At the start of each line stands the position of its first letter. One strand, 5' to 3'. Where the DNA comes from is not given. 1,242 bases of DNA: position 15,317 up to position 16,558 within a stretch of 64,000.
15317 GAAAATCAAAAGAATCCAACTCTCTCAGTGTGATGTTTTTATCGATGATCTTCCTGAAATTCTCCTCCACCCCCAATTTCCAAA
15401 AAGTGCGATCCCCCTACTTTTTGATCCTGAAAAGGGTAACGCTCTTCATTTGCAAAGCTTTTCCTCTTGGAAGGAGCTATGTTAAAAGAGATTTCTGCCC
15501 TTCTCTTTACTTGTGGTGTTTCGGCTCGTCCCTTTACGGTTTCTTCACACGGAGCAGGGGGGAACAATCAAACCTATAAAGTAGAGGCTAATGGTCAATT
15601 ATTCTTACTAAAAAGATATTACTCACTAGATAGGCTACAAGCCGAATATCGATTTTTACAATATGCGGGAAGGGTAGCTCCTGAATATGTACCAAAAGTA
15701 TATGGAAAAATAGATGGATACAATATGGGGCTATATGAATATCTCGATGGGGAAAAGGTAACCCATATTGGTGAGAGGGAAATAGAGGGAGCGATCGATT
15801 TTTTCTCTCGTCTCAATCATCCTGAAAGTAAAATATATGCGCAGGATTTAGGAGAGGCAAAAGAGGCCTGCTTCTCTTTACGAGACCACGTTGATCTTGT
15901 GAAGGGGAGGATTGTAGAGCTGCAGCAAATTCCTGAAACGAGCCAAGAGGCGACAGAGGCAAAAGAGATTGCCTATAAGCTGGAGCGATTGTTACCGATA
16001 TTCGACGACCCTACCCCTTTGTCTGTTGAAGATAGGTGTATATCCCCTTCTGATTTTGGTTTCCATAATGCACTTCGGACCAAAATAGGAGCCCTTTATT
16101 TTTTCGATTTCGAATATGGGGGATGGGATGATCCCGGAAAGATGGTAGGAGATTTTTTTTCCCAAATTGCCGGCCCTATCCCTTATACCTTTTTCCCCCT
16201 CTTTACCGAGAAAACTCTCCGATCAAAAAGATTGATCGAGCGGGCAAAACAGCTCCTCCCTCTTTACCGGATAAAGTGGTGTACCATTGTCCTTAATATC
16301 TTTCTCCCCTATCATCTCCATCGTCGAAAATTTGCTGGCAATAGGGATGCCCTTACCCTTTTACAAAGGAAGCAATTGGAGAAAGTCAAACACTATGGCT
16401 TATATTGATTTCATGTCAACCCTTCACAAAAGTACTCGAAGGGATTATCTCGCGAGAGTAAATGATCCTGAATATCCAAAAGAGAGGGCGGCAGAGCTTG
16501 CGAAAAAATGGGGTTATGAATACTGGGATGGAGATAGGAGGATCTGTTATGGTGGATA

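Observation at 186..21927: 22-kb, 23-gene nucleotide-sugar tailoring cluster with no canonical assembly or export genes in view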

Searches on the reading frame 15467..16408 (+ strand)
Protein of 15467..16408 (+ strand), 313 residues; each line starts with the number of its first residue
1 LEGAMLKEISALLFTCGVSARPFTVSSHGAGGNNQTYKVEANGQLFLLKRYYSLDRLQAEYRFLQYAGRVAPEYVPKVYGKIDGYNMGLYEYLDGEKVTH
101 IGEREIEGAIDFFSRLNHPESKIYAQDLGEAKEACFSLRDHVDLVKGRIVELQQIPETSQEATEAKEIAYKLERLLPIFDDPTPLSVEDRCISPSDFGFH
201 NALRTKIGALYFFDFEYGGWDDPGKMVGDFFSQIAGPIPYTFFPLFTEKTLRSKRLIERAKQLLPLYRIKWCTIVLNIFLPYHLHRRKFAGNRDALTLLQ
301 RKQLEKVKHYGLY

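Call 6: search_protein_families(library=pfam, proteins=[window:15467-16408:+], max_evalue=0.001)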
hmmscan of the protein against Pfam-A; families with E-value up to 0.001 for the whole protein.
window:15467-16408:+ (313 aa): 1 family
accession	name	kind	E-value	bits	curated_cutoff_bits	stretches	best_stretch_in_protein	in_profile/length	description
PF01636.29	APH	-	8.8e-06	26.1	23.2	1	26-223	3-202/239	Phosphotransferase enzyme family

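Call 9: search_protein_families(library=ncbifam, proteins=[window:15467-16408:+], max_evalue=0.01)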
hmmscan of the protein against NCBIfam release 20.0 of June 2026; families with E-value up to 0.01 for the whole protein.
window:15467-16408:+ (313 aa): 0 families

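Call 50: search_solved_structures(query=window:15467-16408:+, max_evalue=1)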
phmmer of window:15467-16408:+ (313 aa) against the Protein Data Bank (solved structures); distinct sequences matched with E-value up to 1: 1.
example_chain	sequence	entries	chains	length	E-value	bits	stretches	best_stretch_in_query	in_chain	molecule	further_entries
6qdi_A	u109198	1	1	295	0.074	15.8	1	75-123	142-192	PA14 domain-containing protein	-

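Call 78: find_homologous_proteins(query=window:15467-16408:+, max_evalue=0.00001)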
Query window:15467-16408:+ (313 aa): 584 proteins with E <= 0.00001 among 1614 candidates; the best 120 are listed.
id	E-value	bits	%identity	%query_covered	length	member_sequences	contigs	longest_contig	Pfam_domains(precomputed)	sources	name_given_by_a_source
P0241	5.0e-209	711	100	99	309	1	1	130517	PF01636.30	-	-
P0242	2.7e-79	285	45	97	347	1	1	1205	PF01636.30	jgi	jgi:hypothetical protein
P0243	8.4e-77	277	44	98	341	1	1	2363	PF01633.27,PF01636.30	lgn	-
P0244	1.1e-75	273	45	97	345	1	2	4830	PF01636.30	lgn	-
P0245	4.3e-75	271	45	97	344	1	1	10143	PF01633.27,PF01636.30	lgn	-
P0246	6.0e-75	271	45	96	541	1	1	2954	-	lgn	-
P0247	7.0e-74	267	43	98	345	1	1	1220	PF01633.27,PF01636.30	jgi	-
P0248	1.7e-73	266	44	96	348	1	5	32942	PF01636.30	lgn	-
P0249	6.0e-73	264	44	98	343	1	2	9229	PF01633.27,PF01636.30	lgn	-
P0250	8.6e-73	264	44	97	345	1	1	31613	-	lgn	-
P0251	1.3e-72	263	43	98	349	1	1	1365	PF01636.30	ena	-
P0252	1.7e-72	263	43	96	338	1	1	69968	PF01633.27,PF01636.30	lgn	-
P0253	9.3e-71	257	43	96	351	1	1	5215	PF01636.30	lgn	-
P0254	1.6e-70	256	44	97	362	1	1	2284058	PF01636.30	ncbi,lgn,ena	-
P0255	3.8e-70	255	44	96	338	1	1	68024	PF01636.30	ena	-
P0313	2.7e-61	226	42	89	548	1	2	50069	PF01636.30,PF12710.14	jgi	jgi:Phosphotransferase enzyme family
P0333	3.5e-60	222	39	96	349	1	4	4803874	PF01636.30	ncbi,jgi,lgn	ncbi:aminoglycoside phosphotransferase family protein [Methylomonas sp. YC3]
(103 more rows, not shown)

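Call 79: find_encoding_contigs(protein=P0333, flank=10000, max_places=1)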
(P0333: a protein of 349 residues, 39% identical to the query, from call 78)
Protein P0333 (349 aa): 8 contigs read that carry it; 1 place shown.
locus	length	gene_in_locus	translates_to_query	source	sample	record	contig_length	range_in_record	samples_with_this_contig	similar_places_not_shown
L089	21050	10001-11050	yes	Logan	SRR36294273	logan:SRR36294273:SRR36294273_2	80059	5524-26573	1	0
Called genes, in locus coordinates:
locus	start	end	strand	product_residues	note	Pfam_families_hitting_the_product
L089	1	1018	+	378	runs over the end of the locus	PF04321:RmlD_sub_bind, PF01073:3Beta_HSD, PF01370:Epimerase, PF02719:Polysacc_synt_2, PF07993:NAD_binding_4, PF16363:GDP_Man_Dehyd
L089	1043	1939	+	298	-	PF01370:Epimerase, PF02719:Polysacc_synt_2 (faint), PF04321:RmlD_sub_bind, PF07993:NAD_binding_4 (weak), PF16363:GDP_Man_Dehyd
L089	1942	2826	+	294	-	PF00483:NTP_transferase, PF12804:NTP_transf_3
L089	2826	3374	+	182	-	PF00908:dTDP_sugar_isom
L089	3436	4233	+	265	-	PF01061:ABC2_membrane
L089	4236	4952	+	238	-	PF00005:ABC_tran, PF02463:SMC_N (faint)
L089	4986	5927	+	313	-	PF01073:3Beta_HSD, PF01370:Epimerase, PF04321:RmlD_sub_bind, PF05368:NmrA (weak), PF13460:NAD_binding_10, PF16363:GDP_Man_Dehyd, PF07993:NAD_binding_4 (weak)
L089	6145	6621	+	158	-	PF01380:SIS (faint), PF13580:SIS_2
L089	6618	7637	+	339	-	PF01370:Epimerase, PF04321:RmlD_sub_bind, PF16363:GDP_Man_Dehyd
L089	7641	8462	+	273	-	PF00456:Transketolase_N, PF13292:DXP_synthase_N (faint), PF00676:E1_dh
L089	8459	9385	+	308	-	PF02779:Transket_pyr, PF02780:Transketolase_C, PF22613:Transketolase_C_1 (weak)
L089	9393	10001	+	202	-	-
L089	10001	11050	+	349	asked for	PF01636:APH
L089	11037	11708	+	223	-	PF13489:Methyltransf_23, PF01209:Ubie_methyltran, PF07021:MetW (weak), PF13847:Methyltransf_31, PF08241:Methyltransf_11, PF08242:Methyltransf_12, PF13649:Methyltransf_25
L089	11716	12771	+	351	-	PF08240:ADH_N, PF16912:Glu_dehyd_C (weak), PF00107:ADH_zinc_N, PF13602:ADH_zinc_N_2 (weak)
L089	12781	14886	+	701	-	PF01757:Acyl_transf_3, PF19040:SGNH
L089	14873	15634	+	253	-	PF00106:adh_short, PF13561:adh_short_C2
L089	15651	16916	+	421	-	PF08421:Methyltransf_13, PF13489:Methyltransf_23, PF08241:Methyltransf_11 (weak), PF08242:Methyltransf_12 (weak), PF08484:Methyltransf_14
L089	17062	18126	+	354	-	PF13489:Methyltransf_23, PF08484:Methyltransf_14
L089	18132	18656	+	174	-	PF19480:DUF6016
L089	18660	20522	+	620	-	-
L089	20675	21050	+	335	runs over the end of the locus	-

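Call 80: find_encoding_contigs(protein=P0313, flank=10000, max_places=1)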
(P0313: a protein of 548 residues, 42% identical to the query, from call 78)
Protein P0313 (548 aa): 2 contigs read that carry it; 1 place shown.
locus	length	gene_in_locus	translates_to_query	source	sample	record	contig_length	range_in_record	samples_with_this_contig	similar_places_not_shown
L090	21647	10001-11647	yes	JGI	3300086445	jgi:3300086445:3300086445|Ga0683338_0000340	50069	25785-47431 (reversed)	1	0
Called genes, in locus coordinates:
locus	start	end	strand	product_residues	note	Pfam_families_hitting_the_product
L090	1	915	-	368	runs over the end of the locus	PF01370:Epimerase, PF04321:RmlD_sub_bind (weak), PF16363:GDP_Man_Dehyd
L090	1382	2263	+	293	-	PF02397:Bac_transf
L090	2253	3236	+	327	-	PF04321:RmlD_sub_bind, PF01073:3Beta_HSD, PF01370:Epimerase, PF02719:Polysacc_synt_2 (weak), PF07993:NAD_binding_4 (faint), PF13460:NAD_binding_10, PF16363:GDP_Man_Dehyd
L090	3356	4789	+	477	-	PF01467:CTP_transf_like, PF00294:PfkB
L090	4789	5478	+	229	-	PF00483:NTP_transferase, PF12804:NTP_transf_3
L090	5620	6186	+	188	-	PF13580:SIS_2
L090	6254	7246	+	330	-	PF01370:Epimerase, PF04321:RmlD_sub_bind (weak), PF16363:GDP_Man_Dehyd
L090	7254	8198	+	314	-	PF01073:3Beta_HSD, PF01370:Epimerase, PF02719:Polysacc_synt_2 (weak), PF04321:RmlD_sub_bind, PF07993:NAD_binding_4 (faint), PF13460:NAD_binding_10, PF16363:GDP_Man_Dehyd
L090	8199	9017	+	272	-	PF00456:Transketolase_N, PF00676:E1_dh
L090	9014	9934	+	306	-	PF02779:Transket_pyr, PF02780:Transketolase_C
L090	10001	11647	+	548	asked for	PF12710:HAD (faint), PF01636:APH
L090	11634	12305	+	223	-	PF13489:Methyltransf_23, PF01209:Ubie_methyltran, PF05175:MTS (weak), PF07021:MetW (weak), PF13847:Methyltransf_31, PF08241:Methyltransf_11, PF08242:Methyltransf_12, PF13649:Methyltransf_25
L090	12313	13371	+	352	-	PF08240:ADH_N, PF16912:Glu_dehyd_C (weak), PF00107:ADH_zinc_N, PF13602:ADH_zinc_N_2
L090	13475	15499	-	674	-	PF27114:Phage_tail_beta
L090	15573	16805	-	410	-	PF14907:NTP_transf_5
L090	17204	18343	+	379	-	PF13489:Methyltransf_23, PF08241:Methyltransf_11, PF08242:Methyltransf_12, PF13649:Methyltransf_25, PF13847:Methyltransf_31 (faint)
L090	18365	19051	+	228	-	PF05401:NodS (weak), PF13489:Methyltransf_23, PF08241:Methyltransf_11, PF08242:Methyltransf_12, PF13649:Methyltransf_25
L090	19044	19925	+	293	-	PF01370:Epimerase, PF04321:RmlD_sub_bind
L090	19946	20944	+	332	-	-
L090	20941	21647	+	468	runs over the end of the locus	-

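Call 88: search_protein_families(library=pfam, proteins=[L089:18660-20522:+, L089:12781-14886:+, L090:19946-20944:+], max_evalue=0.001)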
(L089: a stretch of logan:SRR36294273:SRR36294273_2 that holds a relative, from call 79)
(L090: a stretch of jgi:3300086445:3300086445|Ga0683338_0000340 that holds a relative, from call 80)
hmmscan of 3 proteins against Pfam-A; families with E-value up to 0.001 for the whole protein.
L089:18660-20522:+ (620 aa): 0 families

L089:12781-14886:+ (701 aa): 2 families
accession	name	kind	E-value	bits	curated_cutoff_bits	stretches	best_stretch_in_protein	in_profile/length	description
PF01757.29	Acyl_transf_3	-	2.8e-26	92.8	31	1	19-365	2-325/326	Acyltransferase domain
PF19040.6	SGNH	-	4.3e-25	89.3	27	1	455-680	12-244/248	SGNH domain (fused to AT3 domains)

L090:19946-20944:+ (332 aa): 1 family
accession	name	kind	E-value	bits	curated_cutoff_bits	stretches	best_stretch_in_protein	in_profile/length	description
PF02706.20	Wzz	-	2.6e-05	24.9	25.5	1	30-118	5-85/91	Chain length determinant protein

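Call 89: predict_structure(alignment_id=A2)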
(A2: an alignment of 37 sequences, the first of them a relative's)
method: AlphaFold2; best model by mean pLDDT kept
length: 309 residues; sequences in the alignment: 37
mean_pLDDT: 94.3   pTM: 0.91
mean pLDDT of the five models: 94.3, 93.7, 93.3, 92.6, 92.0
residues with pLDDT >= 90: 276; 70-90: 28; 50-70: 5; < 50: 0
segments of 3 or more residues with pLDDT < 50: none
pLDDT, mean of each block of 10 residues (from residue 1): 96 91 82 95 95 96 98 98 97 96 98 96 95 96 98 96 97 90 96 92 96 95 95 95 97 97 96 94 84 92 82
secondary structure, 60 per line:
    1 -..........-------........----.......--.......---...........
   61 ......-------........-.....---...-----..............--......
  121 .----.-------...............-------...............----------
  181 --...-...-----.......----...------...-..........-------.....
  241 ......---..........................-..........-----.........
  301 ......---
elements in order: H2-11 E19-26 E31-37 E40-46 H50-66 E74-78 E83-87 E91-93 H99-112 H115-121 H134-148 H156-170 E187-189 E198-201 E206-208 E215-217 H219-228 H236-246 H250-275 H277-286 H292-306

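Call 91: fold_search(model_id=the predicted structure, library=pdb)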
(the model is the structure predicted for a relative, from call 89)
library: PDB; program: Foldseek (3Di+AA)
matches with E <= 10: 1495; with E <= 0.001: 310
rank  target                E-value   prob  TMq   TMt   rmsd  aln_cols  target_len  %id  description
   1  2olc_A                1.6e-09  1.00  0.46  0.39  12.0       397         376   13  Crystal structure of 5-methylthioribose kinase in complex with ADP-2Ho (released 2007-05-22)
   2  2pun_B                4.8e-09  1.00  0.50  0.42  12.3       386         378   13  Structures of 5-methylthioribose kinase reveal substrate specificity and unusual mode of nucleotide binding (released 2007-05-22)
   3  2olc_B                4.8e-09  1.00  0.45  0.38  15.9       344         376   14  Crystal structure of 5-methylthioribose kinase in complex with ADP-2Ho (released 2007-05-22)
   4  3i0o                  5.6e-09  1.00  0.60  0.57   7.3       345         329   12  Crystal Structure of Spectinomycin Phosphotransferase, APH(9)-Ia, in complex with ADP and Spectinomcyin (released 2010-01-19)
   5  2pyw_A                6.3e-09  1.00  0.48  0.37  17.2       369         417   13  Structure of A. thaliana 5-methylthioribose kinase in complex with ADP and MTR (released 2008-01-15)
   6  9a5i_A                6.9e-09  1.00  0.49  0.40  15.7       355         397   13  Integrative model of MTNK-DHOM by crosslinking MS and deep learning (released 2024-09-18)
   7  2ig7_B                7.3e-09  1.00  0.52  0.49   8.2       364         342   15  Crystal structure of Human Choline Kinase B (released 2006-10-10)
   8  3dxp                  7.7e-09  1.00  0.61  0.58   7.3       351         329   13  Crystal structure of a putative aminoglycoside phosphotransferase (reut_a1007) from ralstonia eutropha jmp134 at 2.32 A  (released 2008-08-12)
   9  7w15_B                1.0e-08  1.00  0.55  0.58   7.2       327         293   12  Crystal Structure of MPH-E in complex with GTP and Erythromycin (released 2023-04-26)
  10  2pul_A                1.0e-08  1.00  0.54  0.45  11.4       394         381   14  Structures of 5-methylthioribose kinase reveal substrate specificity and unusual mode of nucleotide binding (released 2007-05-22)
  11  2qg7_A                1.1e-08  1.00  0.51  0.44   9.2       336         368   12  Plasmodium vivax ethanolamine kinase Pv091845 (released 2007-07-24)
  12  7w1a_A                1.5e-08  1.00  0.56  0.60   6.5       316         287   13  Crystal Structure of MPH-E in complex with GMP and Azithromycin (released 2023-04-26)
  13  8agy_A                2.0e-08  1.00  0.56  0.51  11.4       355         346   16  The Corramycin phosphotransferase in complex with Corramycin (released 2023-08-16)
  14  7w19_B                2.0e-08  1.00  0.56  0.59   7.2       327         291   13  Crystal Structure of Acinetobacter baumannii MPH-E (released 2022-12-07)
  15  2pul_B                2.0e-08  1.00  0.45  0.39  12.3       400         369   13  Structures of 5-methylthioribose kinase reveal substrate specificity and unusual mode of nucleotide binding (released 2007-05-22)
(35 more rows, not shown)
